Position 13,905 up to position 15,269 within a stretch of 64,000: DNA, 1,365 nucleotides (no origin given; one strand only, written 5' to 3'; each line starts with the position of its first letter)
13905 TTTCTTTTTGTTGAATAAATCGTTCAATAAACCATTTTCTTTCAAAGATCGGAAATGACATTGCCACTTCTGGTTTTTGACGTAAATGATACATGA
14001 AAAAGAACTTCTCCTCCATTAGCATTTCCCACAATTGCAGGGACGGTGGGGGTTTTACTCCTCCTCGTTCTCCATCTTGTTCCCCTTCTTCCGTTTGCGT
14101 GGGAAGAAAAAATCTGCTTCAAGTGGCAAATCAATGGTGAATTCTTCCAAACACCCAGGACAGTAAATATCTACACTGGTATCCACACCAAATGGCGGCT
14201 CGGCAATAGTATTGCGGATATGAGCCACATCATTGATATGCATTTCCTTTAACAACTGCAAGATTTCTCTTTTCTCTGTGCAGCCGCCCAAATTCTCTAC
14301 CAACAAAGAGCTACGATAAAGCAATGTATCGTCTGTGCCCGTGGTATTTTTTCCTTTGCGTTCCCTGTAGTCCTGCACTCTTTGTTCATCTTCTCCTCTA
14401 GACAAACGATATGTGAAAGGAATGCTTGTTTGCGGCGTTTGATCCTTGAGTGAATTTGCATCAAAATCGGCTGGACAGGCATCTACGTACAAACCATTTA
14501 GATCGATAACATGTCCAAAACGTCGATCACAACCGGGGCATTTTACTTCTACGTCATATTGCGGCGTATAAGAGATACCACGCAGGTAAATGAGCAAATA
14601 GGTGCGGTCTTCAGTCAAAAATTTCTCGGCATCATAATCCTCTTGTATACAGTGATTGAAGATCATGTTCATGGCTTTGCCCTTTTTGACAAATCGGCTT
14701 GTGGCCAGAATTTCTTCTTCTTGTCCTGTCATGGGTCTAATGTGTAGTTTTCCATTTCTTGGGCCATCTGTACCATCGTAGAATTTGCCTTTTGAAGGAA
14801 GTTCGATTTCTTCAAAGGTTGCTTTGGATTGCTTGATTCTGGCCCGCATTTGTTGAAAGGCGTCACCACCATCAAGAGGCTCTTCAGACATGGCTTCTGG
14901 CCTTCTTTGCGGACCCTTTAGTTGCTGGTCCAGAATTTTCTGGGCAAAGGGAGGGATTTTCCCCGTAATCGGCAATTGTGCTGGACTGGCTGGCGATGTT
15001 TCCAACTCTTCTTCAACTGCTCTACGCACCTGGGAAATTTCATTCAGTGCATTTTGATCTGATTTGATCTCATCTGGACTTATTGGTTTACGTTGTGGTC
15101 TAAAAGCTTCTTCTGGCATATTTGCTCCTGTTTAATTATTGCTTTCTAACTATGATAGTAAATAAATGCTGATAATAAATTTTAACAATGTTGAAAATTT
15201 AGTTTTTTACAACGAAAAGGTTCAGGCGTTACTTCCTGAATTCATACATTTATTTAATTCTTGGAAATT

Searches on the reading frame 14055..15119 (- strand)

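Call 46: search_protein_families(library=phrogs, proteins=[window:14055-15119:-], max_evalue=0.00001)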
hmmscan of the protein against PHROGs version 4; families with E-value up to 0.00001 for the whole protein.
window:14055-15119:- (354 aa): 1 family
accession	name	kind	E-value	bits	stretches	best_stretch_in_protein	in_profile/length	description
phrog_150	-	tail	6.6e-19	69.4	1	93-341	5-235/282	baseplate hub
